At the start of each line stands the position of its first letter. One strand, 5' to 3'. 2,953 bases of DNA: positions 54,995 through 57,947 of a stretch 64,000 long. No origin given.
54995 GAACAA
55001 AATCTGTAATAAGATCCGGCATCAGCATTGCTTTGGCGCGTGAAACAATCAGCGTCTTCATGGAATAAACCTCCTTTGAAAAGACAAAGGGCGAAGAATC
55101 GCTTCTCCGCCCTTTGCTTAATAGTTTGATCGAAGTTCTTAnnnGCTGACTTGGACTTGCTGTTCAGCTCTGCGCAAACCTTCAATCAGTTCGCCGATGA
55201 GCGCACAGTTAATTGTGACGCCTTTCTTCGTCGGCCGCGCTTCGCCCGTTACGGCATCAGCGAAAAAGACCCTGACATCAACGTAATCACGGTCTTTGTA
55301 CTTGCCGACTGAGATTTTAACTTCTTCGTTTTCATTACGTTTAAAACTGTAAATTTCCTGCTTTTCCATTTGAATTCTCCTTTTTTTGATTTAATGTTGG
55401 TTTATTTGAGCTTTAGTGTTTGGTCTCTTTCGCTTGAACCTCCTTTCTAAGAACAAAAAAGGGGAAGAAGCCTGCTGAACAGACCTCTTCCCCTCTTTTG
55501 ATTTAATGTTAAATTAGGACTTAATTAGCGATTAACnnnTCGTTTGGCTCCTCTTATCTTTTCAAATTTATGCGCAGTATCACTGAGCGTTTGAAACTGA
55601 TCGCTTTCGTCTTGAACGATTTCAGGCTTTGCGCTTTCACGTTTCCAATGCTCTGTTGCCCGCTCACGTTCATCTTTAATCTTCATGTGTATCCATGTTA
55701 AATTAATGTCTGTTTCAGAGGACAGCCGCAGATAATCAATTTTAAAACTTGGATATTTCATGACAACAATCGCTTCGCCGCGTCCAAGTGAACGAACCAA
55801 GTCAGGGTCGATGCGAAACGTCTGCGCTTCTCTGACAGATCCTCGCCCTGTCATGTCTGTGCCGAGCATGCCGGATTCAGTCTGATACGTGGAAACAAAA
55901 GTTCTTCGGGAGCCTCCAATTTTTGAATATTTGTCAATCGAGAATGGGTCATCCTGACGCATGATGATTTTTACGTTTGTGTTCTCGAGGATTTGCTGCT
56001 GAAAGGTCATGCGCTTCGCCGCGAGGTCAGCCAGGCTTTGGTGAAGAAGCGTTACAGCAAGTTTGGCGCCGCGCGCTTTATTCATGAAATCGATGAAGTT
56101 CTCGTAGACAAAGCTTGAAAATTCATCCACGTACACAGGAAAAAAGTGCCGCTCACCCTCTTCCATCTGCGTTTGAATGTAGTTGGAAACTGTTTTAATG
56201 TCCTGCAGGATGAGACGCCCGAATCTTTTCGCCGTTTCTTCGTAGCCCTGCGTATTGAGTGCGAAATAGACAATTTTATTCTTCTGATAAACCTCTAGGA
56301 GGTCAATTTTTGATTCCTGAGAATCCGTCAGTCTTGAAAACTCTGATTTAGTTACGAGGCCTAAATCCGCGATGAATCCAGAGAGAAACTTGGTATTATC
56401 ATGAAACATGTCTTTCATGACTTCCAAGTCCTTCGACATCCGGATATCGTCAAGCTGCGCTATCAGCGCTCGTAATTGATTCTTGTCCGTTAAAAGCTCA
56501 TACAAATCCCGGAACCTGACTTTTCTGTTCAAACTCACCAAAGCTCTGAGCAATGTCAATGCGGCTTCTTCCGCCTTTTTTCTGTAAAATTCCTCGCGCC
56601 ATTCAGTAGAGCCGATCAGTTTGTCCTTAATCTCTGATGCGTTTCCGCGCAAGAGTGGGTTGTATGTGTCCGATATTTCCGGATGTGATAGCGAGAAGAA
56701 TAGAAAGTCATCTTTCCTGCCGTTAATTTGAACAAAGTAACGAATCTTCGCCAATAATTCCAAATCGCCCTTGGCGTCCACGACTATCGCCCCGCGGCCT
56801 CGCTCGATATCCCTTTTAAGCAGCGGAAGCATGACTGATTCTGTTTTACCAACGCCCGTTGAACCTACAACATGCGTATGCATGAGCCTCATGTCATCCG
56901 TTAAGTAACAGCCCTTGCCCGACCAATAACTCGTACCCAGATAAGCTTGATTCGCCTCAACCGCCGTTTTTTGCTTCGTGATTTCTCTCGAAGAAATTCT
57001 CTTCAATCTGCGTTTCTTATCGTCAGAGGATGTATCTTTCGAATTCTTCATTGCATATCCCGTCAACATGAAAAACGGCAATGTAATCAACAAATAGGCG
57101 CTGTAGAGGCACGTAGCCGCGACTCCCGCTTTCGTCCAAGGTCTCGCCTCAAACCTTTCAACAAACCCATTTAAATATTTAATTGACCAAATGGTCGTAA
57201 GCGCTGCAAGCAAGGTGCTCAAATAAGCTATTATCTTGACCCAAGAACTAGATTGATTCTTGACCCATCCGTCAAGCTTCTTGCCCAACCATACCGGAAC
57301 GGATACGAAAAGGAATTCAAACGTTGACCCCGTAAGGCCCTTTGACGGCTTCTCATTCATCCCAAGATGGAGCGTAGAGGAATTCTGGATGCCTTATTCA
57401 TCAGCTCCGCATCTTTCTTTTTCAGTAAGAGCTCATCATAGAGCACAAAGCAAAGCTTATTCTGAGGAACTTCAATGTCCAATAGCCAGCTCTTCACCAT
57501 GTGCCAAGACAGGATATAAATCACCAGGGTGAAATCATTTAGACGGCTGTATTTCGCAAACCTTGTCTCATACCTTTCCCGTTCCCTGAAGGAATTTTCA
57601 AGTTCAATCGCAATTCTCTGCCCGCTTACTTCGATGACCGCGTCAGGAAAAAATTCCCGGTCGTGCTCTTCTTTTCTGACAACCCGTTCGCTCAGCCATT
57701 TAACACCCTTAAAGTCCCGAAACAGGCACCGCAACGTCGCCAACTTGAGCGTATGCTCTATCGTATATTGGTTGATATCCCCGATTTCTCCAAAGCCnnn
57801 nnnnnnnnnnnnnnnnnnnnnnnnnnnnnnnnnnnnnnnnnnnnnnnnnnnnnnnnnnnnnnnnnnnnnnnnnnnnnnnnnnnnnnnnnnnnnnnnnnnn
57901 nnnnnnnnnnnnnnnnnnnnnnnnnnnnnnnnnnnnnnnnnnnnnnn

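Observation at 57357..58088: No canonical MOB relaxase; a replication-relaxation-family wHTH protein is coupled to the VirD4 gene instead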

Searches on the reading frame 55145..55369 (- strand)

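Call 3: search_protein_families(library=pfam, proteins=[window:55145-55369:-], max_evalue=0.01)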
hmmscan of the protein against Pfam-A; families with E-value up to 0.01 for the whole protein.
window:55145-55369:- (75 aa): 1 family
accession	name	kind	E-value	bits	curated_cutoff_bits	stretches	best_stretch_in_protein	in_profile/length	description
PF02229.22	PC4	-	5.2e-11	42.3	25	1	14-63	4-51/52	Transcriptional Coactivator p15 (PC4)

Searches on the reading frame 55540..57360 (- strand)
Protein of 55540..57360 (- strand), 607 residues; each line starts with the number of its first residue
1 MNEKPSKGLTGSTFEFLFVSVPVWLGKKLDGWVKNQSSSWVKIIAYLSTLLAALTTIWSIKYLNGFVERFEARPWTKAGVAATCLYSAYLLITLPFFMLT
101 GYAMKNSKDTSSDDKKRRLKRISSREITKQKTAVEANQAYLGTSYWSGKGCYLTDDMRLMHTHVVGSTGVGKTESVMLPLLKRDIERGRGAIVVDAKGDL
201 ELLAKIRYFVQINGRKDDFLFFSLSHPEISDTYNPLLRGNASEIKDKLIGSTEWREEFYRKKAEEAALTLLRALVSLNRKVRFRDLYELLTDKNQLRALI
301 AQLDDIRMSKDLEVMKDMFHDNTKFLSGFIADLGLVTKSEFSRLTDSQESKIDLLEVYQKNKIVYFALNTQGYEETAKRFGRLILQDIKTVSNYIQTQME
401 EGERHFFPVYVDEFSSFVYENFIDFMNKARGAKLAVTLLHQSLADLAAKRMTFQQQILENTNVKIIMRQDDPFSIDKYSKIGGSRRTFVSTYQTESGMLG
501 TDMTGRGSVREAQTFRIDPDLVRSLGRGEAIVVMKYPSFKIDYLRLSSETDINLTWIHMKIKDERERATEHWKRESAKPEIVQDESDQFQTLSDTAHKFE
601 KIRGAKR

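Call 3: search_protein_families(library=pfam, proteins=[window:55540-57360:-], max_evalue=0.01)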
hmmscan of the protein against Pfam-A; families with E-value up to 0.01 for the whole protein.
window:55540-57360:- (607 aa): 3 families
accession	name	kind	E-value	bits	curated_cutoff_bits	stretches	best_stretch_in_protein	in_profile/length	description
PF02534.20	T4SS-DNA_transf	-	3.1e-10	39.9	20.1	1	120-535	12-433/468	Type IV secretory system Conjugative DNA transfer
PF12696.13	TraG-D_C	-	7.7e-09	36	22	1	410-501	5-99/126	TraM recognition site of TraD and TraG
PF10412.15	TrwB_AAD_bind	-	1.9e-05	24.2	20.5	1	160-486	16-327/387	Type IV secretion-system coupling protein DNA-binding domain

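Call 30: search_protein_families(library=ncbifam, proteins=[window:55540-57360:-], max_evalue=0.01)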
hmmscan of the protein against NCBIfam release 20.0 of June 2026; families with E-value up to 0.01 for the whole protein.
window:55540-57360:- (607 aa): 7 families
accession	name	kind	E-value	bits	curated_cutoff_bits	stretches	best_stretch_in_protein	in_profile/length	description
TIGR03743.1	SXT_TraD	subfamily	1.1e-34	120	366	2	352-534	429-623/636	conjugative transfer system coupling protein TraD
TIGR03754.1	conj_TOL_TraD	equivalog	8.4e-30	103.9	647.55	2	152-296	173-319/643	type IV conjugative transfer system coupling protein TraD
NF045973.1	conju_CD1115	equivalog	6.8e-15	54.9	250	1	160-535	25-423/442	VirD4-like conjugal transfer protein, CD1115 family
NF041447.1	TrbC_conju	equivalog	1.6e-11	43.4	800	1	112-222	78-191/685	F-type conjugative transfer protein TrbC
NF033849.1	ser_rich_anae_1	subfamily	0.00015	19.3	650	0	155-177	755-777/1163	serine-rich protein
NF041326.1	Bacteroid_MobC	subfamily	0.0075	14.7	900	0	409-467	460-518/655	conjugal transfer protein MobC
NF041017.1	DNA_import_CedB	equivalog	0.0083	14.8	700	0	154-201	270-317/590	DNA import protein CedB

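Call 85: list_cluster_members(proteins=[P0001, P0003, window:55540-57360:-])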
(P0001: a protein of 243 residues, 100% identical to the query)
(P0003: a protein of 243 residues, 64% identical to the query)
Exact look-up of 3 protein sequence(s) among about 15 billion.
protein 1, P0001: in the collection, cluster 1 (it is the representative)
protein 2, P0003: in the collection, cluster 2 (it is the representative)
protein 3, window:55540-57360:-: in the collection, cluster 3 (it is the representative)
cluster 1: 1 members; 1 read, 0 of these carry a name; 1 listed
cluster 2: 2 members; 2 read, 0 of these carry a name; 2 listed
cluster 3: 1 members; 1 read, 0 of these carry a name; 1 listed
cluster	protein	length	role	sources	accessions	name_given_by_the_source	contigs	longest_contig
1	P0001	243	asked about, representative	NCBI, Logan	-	-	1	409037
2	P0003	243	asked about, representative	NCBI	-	-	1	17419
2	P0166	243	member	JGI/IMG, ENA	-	-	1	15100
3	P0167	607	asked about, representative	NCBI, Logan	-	-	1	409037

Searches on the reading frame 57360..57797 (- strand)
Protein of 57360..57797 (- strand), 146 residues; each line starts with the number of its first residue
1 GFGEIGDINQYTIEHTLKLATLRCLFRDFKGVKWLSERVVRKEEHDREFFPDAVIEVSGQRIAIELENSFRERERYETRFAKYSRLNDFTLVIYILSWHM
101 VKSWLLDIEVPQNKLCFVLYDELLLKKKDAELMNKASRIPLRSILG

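Call 52: predict_structure(alignment_id=A3)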
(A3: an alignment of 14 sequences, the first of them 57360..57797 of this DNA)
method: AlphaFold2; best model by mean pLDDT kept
length: 146 residues; sequences in the alignment: 14
mean_pLDDT: 89.0   pTM: 0.84
mean pLDDT of the five models: 89.0, 87.7, 86.6, 77.5, 66.7
residues with pLDDT >= 90: 86; 70-90: 52; 50-70: 7; < 50: 1
segments of 3 or more residues with pLDDT < 50: none
pLDDT, mean of each block of 10 residues (from residue 1): 65 89 93 93 86 94 92 90 90 92 86 92 96 92 86
secondary structure, 60 per line:
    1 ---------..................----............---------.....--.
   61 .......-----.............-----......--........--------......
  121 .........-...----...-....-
elements in order: H10-27 E32-36 H37-43 E53-57 E60-67 H73-85 E91-96 H99-106 E115-119 H120-129 E131-133 E138-140 H142-145
